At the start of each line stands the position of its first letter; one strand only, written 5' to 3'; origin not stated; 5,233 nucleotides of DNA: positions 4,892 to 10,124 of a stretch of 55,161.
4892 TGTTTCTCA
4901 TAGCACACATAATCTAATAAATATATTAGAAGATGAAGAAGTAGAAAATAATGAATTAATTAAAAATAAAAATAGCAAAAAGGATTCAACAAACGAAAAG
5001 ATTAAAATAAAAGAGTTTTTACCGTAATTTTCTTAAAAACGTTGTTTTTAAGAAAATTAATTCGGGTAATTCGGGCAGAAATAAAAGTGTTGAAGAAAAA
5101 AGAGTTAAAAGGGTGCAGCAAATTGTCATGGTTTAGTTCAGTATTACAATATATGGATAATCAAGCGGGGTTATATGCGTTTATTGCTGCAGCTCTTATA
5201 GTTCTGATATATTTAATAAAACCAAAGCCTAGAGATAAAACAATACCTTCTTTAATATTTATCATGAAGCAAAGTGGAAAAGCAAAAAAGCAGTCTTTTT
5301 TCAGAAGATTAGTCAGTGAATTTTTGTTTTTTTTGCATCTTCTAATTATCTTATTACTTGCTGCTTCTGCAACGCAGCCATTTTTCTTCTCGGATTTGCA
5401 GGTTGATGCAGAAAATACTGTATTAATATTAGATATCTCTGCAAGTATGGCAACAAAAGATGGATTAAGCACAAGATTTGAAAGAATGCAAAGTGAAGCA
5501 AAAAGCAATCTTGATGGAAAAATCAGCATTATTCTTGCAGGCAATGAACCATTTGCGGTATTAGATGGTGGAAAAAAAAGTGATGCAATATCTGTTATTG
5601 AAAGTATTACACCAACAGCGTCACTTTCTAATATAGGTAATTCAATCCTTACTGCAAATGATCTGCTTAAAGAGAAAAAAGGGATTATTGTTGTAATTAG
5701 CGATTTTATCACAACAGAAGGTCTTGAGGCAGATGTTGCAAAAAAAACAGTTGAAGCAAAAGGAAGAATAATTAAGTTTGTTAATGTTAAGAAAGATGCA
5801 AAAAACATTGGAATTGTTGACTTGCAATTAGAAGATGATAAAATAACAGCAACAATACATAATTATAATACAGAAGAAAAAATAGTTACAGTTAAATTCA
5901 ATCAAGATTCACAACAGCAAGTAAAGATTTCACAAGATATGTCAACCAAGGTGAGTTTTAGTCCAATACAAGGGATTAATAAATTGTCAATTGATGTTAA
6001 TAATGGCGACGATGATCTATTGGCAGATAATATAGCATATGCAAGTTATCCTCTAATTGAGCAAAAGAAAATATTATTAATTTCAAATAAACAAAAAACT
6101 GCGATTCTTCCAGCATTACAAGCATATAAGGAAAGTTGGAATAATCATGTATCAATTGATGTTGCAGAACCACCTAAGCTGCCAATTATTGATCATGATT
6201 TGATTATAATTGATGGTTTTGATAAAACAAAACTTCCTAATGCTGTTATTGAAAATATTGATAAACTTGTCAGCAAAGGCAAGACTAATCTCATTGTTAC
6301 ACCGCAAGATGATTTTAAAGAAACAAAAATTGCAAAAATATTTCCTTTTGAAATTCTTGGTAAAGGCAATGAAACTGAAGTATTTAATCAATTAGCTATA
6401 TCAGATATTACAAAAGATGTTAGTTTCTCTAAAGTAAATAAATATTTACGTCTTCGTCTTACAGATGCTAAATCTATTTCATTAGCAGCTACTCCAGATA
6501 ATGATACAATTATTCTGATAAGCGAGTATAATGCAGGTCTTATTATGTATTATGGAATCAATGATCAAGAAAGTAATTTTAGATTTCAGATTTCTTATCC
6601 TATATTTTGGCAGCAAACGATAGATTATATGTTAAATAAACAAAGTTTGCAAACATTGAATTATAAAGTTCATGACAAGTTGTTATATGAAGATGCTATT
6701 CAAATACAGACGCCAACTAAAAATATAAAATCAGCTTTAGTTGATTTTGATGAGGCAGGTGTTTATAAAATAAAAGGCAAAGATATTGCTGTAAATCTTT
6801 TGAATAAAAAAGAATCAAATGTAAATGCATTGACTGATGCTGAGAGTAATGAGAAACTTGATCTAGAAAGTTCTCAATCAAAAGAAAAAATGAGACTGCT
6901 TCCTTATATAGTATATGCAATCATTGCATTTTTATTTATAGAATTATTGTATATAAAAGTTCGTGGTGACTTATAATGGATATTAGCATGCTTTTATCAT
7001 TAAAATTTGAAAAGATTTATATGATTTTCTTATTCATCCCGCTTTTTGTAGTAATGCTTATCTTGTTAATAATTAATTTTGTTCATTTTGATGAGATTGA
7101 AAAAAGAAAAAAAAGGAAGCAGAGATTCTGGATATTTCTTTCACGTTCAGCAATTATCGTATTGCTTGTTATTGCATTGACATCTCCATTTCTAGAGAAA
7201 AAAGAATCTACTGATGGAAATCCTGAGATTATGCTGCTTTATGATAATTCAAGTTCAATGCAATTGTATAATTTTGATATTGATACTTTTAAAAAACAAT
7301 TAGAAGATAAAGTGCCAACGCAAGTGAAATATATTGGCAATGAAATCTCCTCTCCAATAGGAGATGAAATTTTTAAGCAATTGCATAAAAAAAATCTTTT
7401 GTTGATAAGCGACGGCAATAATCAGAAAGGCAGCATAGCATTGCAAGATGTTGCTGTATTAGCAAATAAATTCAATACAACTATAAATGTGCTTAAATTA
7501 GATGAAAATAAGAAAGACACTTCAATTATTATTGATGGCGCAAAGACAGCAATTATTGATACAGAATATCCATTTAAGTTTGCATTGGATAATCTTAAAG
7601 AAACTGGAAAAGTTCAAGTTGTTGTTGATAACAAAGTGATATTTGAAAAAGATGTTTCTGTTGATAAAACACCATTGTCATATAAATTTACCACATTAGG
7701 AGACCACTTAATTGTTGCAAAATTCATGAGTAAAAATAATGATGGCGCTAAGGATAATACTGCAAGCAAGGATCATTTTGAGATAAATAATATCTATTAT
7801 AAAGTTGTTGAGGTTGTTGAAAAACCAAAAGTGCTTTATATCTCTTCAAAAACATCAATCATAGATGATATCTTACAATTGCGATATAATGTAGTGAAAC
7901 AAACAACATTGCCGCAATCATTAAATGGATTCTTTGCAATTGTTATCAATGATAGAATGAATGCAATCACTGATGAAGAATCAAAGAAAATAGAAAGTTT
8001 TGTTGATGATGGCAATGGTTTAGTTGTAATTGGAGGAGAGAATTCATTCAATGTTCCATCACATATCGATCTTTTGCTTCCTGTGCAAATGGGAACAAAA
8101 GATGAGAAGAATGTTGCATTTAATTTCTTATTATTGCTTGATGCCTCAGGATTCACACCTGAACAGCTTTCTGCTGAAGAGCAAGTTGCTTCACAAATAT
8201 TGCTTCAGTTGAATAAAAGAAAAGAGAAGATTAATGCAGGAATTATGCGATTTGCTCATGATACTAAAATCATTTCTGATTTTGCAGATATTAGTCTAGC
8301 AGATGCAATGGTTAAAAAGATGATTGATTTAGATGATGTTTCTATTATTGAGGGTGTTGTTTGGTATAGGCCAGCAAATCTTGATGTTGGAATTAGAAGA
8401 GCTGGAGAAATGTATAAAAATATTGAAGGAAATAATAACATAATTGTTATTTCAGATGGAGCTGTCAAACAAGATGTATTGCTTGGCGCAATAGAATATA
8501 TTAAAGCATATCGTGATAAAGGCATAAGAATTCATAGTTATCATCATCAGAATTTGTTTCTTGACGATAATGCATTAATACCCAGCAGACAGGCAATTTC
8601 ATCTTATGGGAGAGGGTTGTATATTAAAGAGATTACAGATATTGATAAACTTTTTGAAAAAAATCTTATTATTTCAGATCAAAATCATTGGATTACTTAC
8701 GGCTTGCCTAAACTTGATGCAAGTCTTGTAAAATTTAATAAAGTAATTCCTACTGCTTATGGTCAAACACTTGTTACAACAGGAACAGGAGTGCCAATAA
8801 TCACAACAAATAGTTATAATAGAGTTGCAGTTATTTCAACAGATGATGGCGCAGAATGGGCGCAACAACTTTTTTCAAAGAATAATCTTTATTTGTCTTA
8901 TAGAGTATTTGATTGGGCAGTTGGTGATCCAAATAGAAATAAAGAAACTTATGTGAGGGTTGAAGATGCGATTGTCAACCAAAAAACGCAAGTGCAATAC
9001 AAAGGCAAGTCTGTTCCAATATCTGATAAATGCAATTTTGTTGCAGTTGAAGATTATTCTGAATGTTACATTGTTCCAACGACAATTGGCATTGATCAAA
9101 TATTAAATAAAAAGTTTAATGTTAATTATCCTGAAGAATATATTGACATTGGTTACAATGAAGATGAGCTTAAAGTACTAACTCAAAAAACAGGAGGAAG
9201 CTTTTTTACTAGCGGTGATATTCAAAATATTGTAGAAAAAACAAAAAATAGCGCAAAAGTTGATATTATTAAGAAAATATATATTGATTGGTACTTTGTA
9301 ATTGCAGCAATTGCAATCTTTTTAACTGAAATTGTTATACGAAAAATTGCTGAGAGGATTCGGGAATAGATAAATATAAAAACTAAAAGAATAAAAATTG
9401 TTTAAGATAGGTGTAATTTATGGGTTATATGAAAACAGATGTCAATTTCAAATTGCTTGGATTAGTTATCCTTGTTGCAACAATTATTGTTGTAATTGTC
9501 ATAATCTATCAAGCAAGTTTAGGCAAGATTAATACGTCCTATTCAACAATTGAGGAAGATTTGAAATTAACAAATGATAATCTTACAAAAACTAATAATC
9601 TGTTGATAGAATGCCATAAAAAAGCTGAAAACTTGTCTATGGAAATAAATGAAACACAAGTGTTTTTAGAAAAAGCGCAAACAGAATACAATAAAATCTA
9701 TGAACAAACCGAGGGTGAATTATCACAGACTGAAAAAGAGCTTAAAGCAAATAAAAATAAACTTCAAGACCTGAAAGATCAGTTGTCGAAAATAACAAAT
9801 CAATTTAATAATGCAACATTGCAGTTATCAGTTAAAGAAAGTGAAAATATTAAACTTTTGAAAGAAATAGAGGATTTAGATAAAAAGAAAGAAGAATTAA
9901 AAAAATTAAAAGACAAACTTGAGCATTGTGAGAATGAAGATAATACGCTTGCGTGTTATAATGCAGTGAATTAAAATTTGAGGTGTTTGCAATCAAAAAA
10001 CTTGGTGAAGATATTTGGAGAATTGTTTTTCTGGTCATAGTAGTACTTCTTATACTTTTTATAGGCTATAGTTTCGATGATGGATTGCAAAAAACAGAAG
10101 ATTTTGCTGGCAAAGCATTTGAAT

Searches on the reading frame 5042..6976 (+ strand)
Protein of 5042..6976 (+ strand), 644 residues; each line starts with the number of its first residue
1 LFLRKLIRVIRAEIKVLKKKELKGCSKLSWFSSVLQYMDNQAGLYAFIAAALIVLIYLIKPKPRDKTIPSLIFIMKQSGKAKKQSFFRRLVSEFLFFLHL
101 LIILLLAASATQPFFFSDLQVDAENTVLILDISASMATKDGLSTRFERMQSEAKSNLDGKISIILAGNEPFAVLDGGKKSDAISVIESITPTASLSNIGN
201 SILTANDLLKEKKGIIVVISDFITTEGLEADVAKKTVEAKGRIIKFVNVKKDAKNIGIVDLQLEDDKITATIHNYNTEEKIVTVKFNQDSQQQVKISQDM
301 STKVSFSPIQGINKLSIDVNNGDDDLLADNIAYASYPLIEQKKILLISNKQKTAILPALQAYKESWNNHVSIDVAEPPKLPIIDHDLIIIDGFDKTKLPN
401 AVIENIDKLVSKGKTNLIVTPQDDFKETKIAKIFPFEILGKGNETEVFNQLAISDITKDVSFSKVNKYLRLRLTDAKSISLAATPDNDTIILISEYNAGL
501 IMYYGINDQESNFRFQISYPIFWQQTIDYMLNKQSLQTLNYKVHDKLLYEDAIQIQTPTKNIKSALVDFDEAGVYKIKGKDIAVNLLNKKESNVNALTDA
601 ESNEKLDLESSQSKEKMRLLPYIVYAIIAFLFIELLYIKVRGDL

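Call 11: search_protein_families(library=pfam, proteins=[window:5042-6976:+], max_evalue=0.001)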
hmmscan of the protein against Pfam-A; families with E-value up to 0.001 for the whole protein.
window:5042-6976:+ (644 aa): 4 families
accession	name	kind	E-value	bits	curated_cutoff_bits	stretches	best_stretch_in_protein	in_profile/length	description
PF24157.1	DUF7408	-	9.8e-29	101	27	1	344-525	2-173/174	Domain of unknown function (DUF7408)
PF13519.12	VWA_2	-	1.3e-08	35.9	27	1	126-222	1-106/107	von Willebrand factor type A domain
PF07584.16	BatA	-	3e-07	31.2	25.9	1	44-113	10-77/77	Aerotolerance regulator N-terminal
PF24156.1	DUF7407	-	2.5e-05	24.9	28.2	0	256-333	1-74/74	Domain of unknown function (DUF7407)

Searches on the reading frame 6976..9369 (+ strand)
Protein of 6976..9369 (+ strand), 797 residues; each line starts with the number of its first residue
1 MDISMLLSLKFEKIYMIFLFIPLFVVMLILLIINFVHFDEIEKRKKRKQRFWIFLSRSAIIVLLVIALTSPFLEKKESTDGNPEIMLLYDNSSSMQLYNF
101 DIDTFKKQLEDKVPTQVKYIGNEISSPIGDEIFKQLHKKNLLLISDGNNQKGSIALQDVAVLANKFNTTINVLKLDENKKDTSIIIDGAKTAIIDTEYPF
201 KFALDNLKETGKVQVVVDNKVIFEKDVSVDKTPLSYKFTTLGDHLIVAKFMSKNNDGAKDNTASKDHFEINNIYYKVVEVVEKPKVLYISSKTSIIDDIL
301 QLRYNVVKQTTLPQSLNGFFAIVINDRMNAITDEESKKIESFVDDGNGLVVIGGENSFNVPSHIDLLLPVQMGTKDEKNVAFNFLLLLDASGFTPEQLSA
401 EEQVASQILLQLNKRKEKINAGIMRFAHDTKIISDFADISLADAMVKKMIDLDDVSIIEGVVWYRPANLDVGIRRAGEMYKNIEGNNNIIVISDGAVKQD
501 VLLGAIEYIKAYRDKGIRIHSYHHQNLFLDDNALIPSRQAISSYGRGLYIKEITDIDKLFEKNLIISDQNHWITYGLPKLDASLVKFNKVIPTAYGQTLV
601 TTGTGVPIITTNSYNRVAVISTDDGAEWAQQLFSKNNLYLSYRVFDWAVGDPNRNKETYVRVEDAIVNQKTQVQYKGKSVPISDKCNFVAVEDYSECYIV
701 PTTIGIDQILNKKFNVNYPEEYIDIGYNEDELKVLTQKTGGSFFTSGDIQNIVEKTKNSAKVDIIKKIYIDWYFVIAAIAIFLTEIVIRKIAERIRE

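Call 11: search_protein_families(library=pfam, proteins=[window:6976-9369:+], max_evalue=0.001)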
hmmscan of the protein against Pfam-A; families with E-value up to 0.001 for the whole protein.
window:6976-9369:+ (797 aa): 1 family
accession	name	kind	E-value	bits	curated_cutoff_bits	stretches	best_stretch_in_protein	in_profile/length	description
PF00092.34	VWA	-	1.6e-07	32.1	23.8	0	386-521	4-136/174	von Willebrand factor type A domain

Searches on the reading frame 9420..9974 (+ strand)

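Call 11: search_protein_families(library=pfam, proteins=[window:9420-9974:+], max_evalue=0.001)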
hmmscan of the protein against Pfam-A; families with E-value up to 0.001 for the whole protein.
window:9420-9974:+ (184 aa): 1 family
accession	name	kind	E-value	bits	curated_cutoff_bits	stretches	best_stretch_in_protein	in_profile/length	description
PF15905.10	HMMR_N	-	0.00037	20.5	30.1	1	54-177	134-263/330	Hyaluronan mediated motility receptor N-terminal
